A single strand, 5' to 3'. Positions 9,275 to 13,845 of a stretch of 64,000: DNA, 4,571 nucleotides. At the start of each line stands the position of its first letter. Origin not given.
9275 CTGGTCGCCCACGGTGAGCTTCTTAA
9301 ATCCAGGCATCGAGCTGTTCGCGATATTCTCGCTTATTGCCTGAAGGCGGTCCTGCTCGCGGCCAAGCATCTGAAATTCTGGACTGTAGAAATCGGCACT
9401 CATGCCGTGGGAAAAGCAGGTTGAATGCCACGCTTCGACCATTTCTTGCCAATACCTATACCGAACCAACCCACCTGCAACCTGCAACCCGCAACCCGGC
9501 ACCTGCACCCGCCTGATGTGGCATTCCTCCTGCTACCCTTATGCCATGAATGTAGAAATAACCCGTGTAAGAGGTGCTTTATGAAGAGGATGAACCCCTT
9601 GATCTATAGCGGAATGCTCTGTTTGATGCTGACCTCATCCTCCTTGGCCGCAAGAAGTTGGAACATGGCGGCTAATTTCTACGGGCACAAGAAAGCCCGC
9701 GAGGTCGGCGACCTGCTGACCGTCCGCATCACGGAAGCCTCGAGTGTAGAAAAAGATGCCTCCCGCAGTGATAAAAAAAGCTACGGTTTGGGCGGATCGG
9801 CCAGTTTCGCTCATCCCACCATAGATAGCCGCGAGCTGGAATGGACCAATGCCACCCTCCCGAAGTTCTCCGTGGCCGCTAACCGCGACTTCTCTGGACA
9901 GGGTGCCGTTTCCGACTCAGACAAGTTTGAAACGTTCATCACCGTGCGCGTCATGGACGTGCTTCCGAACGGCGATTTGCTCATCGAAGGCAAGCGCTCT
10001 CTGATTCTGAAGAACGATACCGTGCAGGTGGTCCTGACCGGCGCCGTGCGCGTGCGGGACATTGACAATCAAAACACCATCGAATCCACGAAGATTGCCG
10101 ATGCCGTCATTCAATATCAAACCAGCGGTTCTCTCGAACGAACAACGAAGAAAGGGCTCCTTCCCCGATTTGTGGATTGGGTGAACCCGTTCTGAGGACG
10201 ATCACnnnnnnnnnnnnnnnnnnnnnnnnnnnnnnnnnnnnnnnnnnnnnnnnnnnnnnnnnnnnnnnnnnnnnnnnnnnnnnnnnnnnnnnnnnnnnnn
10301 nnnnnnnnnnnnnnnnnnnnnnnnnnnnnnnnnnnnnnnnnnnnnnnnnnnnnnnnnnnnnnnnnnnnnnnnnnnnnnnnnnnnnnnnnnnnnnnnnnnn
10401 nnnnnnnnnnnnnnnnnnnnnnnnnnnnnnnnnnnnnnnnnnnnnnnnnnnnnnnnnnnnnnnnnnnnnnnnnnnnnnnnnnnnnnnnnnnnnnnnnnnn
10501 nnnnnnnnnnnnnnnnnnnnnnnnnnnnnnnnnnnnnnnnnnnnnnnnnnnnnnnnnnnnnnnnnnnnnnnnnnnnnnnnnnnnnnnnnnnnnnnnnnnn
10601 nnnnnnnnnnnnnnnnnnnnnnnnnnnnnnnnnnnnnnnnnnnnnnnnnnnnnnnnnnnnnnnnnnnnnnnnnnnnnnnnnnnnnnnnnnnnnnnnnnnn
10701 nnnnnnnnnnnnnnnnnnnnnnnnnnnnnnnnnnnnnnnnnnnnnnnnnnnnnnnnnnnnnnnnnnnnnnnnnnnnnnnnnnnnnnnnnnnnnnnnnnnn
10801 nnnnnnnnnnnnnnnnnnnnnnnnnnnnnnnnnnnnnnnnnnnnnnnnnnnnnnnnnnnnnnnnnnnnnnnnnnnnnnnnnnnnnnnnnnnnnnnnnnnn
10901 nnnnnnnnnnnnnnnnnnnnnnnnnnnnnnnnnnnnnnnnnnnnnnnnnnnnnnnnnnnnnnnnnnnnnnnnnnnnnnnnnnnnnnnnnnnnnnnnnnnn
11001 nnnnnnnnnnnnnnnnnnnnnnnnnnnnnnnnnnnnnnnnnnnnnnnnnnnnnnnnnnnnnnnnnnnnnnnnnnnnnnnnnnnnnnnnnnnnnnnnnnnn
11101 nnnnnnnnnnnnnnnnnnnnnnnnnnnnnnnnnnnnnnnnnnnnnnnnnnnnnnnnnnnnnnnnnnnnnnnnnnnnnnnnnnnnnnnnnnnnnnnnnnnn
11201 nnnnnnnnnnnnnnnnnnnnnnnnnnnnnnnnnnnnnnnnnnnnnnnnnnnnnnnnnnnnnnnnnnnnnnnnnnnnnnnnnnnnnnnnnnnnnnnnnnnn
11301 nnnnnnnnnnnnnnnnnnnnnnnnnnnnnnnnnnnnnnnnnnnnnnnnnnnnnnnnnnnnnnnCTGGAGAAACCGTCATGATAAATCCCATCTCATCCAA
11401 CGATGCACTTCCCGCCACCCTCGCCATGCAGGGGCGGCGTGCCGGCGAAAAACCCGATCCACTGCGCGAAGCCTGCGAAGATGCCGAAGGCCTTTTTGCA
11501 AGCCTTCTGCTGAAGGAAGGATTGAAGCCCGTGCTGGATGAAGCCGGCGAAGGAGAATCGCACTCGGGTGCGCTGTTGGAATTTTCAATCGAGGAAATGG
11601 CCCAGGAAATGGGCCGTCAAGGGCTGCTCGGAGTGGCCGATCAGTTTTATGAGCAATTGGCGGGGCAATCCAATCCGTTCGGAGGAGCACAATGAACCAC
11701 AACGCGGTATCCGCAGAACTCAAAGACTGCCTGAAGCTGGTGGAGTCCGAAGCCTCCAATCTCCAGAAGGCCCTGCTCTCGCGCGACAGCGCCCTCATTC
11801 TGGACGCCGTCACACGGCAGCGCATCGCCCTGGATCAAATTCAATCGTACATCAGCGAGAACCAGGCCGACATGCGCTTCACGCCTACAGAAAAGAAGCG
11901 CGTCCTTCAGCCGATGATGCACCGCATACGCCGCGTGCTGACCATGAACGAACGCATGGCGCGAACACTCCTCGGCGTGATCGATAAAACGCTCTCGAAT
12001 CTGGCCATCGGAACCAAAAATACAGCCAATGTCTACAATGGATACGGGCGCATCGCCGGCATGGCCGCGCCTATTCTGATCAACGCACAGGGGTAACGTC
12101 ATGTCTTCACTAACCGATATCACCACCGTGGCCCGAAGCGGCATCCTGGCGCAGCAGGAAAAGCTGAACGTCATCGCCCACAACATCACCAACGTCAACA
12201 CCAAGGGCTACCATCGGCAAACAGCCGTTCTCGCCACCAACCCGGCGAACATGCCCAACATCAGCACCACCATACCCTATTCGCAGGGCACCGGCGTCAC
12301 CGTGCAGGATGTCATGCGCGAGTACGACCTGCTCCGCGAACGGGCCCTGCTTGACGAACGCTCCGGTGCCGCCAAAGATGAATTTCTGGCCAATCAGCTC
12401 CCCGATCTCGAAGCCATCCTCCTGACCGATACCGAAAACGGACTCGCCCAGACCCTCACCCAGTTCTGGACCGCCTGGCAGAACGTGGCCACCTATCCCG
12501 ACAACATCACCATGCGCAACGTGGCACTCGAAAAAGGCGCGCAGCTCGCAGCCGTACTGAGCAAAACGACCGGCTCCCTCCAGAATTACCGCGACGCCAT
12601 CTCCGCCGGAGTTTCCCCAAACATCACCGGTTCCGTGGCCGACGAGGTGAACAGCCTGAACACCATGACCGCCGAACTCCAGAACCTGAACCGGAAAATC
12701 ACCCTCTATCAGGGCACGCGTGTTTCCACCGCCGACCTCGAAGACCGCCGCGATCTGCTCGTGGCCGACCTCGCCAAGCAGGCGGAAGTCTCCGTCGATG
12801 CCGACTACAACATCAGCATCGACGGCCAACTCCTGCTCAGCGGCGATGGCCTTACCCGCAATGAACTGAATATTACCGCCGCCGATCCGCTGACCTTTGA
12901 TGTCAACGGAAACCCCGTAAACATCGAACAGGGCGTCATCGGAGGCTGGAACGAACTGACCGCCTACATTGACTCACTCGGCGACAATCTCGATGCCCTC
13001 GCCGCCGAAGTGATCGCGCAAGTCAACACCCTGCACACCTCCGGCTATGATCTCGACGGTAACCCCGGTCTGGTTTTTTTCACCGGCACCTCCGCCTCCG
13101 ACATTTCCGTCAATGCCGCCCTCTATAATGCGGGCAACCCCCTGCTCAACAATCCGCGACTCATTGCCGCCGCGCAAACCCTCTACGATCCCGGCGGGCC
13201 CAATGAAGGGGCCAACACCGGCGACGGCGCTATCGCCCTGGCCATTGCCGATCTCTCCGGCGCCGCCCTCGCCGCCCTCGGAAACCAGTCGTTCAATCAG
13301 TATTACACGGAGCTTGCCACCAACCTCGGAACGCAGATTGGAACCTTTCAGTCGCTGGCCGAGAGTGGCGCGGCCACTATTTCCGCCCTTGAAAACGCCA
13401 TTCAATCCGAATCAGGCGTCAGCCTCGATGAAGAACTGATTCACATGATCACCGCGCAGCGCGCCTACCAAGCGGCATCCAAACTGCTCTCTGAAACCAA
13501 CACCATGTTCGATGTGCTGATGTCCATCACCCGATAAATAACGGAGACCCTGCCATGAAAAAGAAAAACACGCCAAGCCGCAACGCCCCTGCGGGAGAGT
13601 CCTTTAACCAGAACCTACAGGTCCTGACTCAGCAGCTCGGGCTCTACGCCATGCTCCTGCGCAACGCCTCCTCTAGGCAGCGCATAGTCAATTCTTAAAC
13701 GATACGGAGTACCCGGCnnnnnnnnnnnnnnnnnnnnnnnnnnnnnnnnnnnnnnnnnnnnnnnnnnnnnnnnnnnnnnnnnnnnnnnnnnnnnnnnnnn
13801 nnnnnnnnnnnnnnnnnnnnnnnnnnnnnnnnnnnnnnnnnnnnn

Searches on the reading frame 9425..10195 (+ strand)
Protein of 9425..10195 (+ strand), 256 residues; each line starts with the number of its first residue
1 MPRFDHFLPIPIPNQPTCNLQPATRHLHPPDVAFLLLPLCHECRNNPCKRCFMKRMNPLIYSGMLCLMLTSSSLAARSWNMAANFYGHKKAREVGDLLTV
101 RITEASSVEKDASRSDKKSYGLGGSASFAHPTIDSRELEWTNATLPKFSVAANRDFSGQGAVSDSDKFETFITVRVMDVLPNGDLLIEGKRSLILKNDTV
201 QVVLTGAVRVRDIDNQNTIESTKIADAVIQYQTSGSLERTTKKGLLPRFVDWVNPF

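Call 7: search_protein_families(library=pfam, proteins=[window:9425-10195:+], max_evalue=0.001)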
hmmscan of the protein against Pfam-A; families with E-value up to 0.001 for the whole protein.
window:9425-10195:+ (256 aa): 1 family
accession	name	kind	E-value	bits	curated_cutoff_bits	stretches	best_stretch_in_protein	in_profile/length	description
PF02107.21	FlgH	-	4.8e-43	147.2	27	1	80-255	9-172/172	Flagellar L-ring protein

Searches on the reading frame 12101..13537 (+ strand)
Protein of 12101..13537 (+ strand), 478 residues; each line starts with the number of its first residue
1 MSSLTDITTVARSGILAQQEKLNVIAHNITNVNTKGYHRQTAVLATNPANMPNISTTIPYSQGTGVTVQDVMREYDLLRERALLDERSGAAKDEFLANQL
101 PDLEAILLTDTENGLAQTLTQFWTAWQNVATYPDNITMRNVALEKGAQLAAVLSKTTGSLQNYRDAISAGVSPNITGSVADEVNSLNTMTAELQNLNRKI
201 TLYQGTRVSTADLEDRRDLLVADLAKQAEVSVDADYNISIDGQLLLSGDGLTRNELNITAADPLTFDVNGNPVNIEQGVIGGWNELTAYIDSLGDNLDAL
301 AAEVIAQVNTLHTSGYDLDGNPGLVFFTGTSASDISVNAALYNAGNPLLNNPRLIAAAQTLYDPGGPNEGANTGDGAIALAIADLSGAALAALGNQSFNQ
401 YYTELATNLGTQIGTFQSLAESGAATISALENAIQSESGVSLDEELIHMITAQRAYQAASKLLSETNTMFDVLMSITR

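Call 3: search_protein_families(library=pfam, proteins=[window:12101-13537:+], max_evalue=0.01)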
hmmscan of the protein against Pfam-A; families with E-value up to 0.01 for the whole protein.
window:12101-13537:+ (478 aa): 3 families
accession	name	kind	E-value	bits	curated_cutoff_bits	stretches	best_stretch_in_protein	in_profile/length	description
PF22638.1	FlgK_D1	-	1.2e-38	133.5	28.6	1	104-327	5-233/233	Flagellar hook-associated protein FlgK helical domain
PF06429.18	Flg_bbr_C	-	1e-11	44.6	23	1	436-475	6-45/46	Flagellar basal body rod FlgEFG protein C-terminal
PF00460.25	Flg_bb_rod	-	3.8e-06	27.2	20.7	1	10-37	3-30/31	Flagella basal body rod protein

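Call 4: search_protein_families(library=ncbifam, proteins=[window:12101-13537:+], max_evalue=0.01)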
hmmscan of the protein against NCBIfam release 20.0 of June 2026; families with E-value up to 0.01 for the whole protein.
window:12101-13537:+ (478 aa): 27 families (the best 25 are shown)
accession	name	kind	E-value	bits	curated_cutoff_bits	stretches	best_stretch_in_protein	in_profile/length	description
TIGR02492.1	flgK_ends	equivalog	1.6e-72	245.2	170.75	1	9-475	4-436/437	flagellar hook-associated protein FlgK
TIGR02488.1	flgG_G_neg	equivalog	8.8e-14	51.6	252.75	2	9-44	3-38/259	flagellar basal-body rod protein FlgG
NF004238.1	PRK05682.1-1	equivalog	1e-13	51.4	400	2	11-75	6-67/414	flagellar hook protein FlgE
TIGR03506.1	FlgEFG_subfam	subfamily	8.7e-13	48.7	70.25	2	8-73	3-64/351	flagellar hook-basal body complex protein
NF004243.1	PRK05682.2-2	equivalog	3.3e-11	42.9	801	2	419-478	366-420/420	flagellar hook protein FlgE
NF004240.1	PRK05682.1-4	equivalog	4.5e-11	42.7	472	2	10-73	5-66/443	flagellar hook protein FlgE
NF005286.1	PRK06803.1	equivalog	9.8e-11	41.4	467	2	422-475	347-400/402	flagellar hook protein FlgE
TIGR01395.1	FlgC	equivalog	1.3e-10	41.6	102.1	2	9-73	5-72/137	flagellar basal body rod protein FlgC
NF009456.0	PRK12816.1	equivalog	2.1e-10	40.7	416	2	421-477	207-263/264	flagellar basal body rod protein FlgG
NF009275.1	PRK12632.1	equivalog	6.1e-09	36.3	170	1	1-47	1-47/130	flagellar basal body rod protein FlgC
TIGR02490.1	flgF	equivalog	1.7e-08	34.3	178.5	1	10-45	3-38/218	flagellar basal-body rod protein FlgF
NF009278.1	PRK12636.1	equivalog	1.9e-08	34.2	350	2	13-41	10-38/263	flagellar basal body rod protein FlgG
NF040922.1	flgE_Caulobact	equivalog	2.2e-08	33.6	750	2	409-478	437-505/505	flagellar hook protein FlgE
NF004241.1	PRK05682.1-5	equivalog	2.9e-08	33.2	469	1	13-43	10-40/446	flagellar hook protein FlgE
NF004242.0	PRK05682.2-1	equivalog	2.9e-07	29.6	365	1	400-478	350-422/422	flagellar hook protein FlgE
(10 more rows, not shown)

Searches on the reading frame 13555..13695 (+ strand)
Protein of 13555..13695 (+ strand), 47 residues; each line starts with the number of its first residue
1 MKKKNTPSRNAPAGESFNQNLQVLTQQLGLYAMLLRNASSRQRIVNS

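Call 73: search_protein_families(library=ncbifam, proteins=[window:13555-13695:+], max_evalue=0.01)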
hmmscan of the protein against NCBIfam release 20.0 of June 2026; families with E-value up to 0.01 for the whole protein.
window:13555-13695:+ (47 aa): 0 families
